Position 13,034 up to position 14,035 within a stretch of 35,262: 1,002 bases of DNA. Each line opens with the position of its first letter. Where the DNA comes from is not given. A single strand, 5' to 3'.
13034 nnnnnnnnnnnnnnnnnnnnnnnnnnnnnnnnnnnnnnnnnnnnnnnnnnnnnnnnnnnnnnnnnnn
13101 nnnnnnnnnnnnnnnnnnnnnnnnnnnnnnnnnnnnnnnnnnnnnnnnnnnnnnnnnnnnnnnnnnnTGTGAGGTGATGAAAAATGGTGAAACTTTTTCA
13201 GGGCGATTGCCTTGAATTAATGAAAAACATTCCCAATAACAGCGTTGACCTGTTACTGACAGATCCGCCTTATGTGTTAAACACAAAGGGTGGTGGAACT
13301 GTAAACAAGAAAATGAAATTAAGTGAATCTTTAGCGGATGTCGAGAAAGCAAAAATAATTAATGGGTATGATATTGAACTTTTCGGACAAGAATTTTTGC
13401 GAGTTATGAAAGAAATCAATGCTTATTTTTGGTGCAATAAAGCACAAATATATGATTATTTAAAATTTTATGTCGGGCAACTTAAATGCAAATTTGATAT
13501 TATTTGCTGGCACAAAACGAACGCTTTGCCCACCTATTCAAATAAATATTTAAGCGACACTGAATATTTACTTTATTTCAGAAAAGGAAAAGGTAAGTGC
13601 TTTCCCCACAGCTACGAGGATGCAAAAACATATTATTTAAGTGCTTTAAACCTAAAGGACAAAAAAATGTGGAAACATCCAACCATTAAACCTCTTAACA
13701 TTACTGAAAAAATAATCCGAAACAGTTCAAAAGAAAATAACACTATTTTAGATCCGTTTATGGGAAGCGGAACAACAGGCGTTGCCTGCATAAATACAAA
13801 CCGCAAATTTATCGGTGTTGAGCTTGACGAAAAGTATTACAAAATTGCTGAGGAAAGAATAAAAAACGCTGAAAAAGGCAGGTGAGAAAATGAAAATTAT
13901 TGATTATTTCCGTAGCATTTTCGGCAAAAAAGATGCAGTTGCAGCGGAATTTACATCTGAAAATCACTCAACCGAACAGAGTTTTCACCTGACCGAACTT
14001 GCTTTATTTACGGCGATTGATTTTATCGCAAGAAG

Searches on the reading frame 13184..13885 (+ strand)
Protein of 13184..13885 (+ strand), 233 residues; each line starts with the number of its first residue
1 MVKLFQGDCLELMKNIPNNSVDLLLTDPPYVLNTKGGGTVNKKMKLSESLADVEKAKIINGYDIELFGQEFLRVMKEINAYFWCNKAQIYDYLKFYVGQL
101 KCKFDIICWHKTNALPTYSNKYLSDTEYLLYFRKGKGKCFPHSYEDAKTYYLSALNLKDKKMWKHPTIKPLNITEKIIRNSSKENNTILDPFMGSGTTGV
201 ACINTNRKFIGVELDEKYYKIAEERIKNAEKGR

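Call 99: search_protein_families(library=pfam, proteins=[window:13184-13885:+], max_evalue=0.001)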
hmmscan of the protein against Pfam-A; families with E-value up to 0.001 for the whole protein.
window:13184-13885:+ (233 aa): 3 families
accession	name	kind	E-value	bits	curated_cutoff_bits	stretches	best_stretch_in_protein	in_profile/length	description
PF01555.25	N6_N4_Mtase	-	3.7e-32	112.5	26.7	1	21-224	1-221/221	DNA methylase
PF01170.24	UPF0020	-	0.00012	22.3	22.3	0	7-40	110-141/197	RMKL-like, methyltransferase domain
PF02086.21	MethyltransfD12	-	0.00017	21.8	22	0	174-228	9-64/253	D12 class N6 adenine-specific DNA methyltransferase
